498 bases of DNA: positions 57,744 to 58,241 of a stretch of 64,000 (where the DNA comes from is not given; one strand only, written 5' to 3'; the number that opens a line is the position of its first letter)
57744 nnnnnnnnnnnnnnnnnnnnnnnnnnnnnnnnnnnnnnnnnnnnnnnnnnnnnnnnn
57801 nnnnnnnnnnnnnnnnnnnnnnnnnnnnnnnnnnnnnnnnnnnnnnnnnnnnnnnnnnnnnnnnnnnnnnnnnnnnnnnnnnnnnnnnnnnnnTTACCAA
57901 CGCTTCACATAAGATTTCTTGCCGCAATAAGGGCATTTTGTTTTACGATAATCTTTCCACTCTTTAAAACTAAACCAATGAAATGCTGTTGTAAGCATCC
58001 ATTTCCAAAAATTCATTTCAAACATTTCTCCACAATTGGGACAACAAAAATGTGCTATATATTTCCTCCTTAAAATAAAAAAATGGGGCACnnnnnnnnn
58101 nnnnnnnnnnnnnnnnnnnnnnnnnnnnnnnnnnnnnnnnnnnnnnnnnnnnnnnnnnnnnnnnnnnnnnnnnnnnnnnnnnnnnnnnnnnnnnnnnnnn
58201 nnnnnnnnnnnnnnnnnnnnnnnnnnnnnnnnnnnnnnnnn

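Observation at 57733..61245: Homing-endonuclease island: two free-standing Vsr/DUF559-type nuclease genes with zinc-finger and NUMOD1 modules, AT-rich, bracketed by GC-rich palindromes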

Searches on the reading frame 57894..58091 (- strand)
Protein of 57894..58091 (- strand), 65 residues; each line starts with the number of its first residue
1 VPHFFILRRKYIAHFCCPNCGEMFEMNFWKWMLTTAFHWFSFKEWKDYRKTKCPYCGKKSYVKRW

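Call 6: search_protein_families(library=pfam, proteins=[window:57894-58091:-], max_evalue=0.1)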
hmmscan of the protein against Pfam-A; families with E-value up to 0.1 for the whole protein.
window:57894-58091:- (65 aa): 24 families
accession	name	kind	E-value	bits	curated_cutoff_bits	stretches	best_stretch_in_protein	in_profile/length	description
PF07754.17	HVO_2753_ZBP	-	2.3e-05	24.6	33.2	1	9-23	11-25/46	Small zinc finger protein HVO_2753-like, Zn-binding pocket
PF14353.12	CpXC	-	0.00052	20.5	25.4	1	17-63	3-50/121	CpXC protein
PF13248.11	Zn_ribbon_3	-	0.00057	19.7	27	1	50-58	2-10/26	zinc-ribbon domain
PF21957.2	Zn_ribbon_16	-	0.0018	18.6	27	0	40-63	3-27/65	Zinc beta-ribbon finger, putative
PF08271.17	Zn_Ribbon_TF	-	0.0022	17.9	29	0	15-27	20-32/43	TFIIB zinc-binding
PF09723.15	Zn_ribbon_8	-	0.0035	17.8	34.4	1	15-63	6-39/41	Zinc ribbon domain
PF24440.1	DUF7559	-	0.0054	17.4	27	0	49-60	34-45/52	Family of unknown function (DUF7559)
PF23499.1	YnfU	-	0.0079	16.5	27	0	9-24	11-48/49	YnfU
PF24273.1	TRASH_HVO_1752_C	-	0.0093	16.5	27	1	13-28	25-40/47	HVO_1752, C-terminal TRASH domain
PF05605.18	zf-Di19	-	0.01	16.5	27.5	0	51-60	3-12/54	Drought induced 19 protein (Di19), zinc-binding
PF08394.17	Arc_trans_TRASH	-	0.012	16.2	27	0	12-24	23-35/43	Archaeal TRASH domain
PF24460.1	DUF7575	-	0.018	14.8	28.5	0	51-59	4-12/28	Domain of unknown function (DUF7575)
PF08882.16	Acetone_carb_G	-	0.019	15.6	21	0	12-27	74-89/113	Acetone carboxylase gamma subunit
PF14255.11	Cys_rich_CPXG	-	0.019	15.3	25.2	0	16-26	2-12/52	Cysteine-rich CPXCG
PF23454.1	Zn_ribbon_Brz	-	0.02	15.9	27.9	0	50-61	5-16/58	Transcriptional regulator Brz zinc beta ribbon domain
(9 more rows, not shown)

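Call 7: search_protein_families(library=phrogs, proteins=[window:57894-58091:-], max_evalue=0.01)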
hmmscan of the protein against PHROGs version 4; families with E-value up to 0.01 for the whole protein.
window:57894-58091:- (65 aa): 7 families
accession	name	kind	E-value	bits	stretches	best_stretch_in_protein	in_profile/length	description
phrog_9124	-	unknown function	0.0029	19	0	51-64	10-23/74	-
phrog_10675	-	unknown function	0.0054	17.9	1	14-59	5-40/98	-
phrog_4173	-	unknown function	0.0069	16.2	1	15-59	176-218/323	-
phrog_5602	-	unknown function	0.0073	17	0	13-26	17-30/60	-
phrog_9188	-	unknown function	0.0074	17.5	0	16-26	40-50/70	-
phrog_2834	-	unknown function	0.0079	17.1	0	17-65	18-64/78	-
phrog_30439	-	unknown function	0.0091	17.3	0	9-34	26-48/63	-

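Call 65: search_protein_families(library=ncbifam, proteins=[window:57894-58091:-], max_evalue=0.1)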
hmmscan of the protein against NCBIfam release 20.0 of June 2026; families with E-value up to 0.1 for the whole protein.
window:57894-58091:- (65 aa): 17 families
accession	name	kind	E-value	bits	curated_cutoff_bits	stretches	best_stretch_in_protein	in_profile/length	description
NF011481.0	PRK14890.1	equivalog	6.8e-05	22.8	61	1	7-23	20-36/61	putative Zn-ribbon RNA-binding protein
TIGR02605.1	CxxC_CxxC_SSSS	subfamily_domain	0.00069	19.6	31.3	0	44-63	20-39/52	FmdB family zinc ribbon protein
NF038384.1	zinc_YnfU_fam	subfamily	0.0015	18.1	36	0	15-26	39-50/52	YnfU family zinc-binding protein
TIGR03655.1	anti_R_Lar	subfamily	0.0018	18.5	39.6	0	52-61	3-12/55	Lar family restriction alleviation protein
NF040506.1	PG0870_Nterm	domain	0.0023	18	50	0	46-61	7-22/56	PG0870-related protein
NF002362.0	PRK01343.1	equivalog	0.0041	16.8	79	0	48-61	15-29/66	DNA gyrase inhibitor YacG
NF041909.1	HVO_2753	equivalog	0.0075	16.1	80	0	12-23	24-35/59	HVO_2753 family zinc finger protein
NF003214.0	PRK04179.1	equivalog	0.0079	16.1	71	0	47-63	14-30/62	50S ribosomal protein L37e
NF041913.1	HVO_2142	equivalog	0.012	15.5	90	0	12-26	9-23/48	HVO_2142 family zinc finger protein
NF009623.0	PRK13130.1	equivalog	0.016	15.3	68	0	50-62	17-29/56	RNA-protein complex protein Nop10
TIGR02443.1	TIGR02443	equivalog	0.023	14.5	49.45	0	7-30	2-25/59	YheV family putative zinc ribbon protein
NF001607.0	PRK00398.1-4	equivalog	0.024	14.4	89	1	48-60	26-38/53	DNA-directed RNA polymerase subunit P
TIGR04104.1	cxxc_20_cxxc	subfamily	0.041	14.3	45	0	17-63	3-38/93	TIGR04104 family putative zinc finger protein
NF041197.2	CxxC_Se_CxxC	equivalog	0.055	13.6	40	0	13-26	17-30/53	dual CXXC motif small (seleno)protein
NF041795.1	Brz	equivalog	0.061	13.7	100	0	12-26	3-17/60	transcriptional regulator Brz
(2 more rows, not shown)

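Call 66: search_protein_families(library=padloc, proteins=[window:57894-58091:-], max_evalue=0.01)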
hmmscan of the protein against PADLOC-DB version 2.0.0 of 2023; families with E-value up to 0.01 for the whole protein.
window:57894-58091:- (65 aa): 0 families
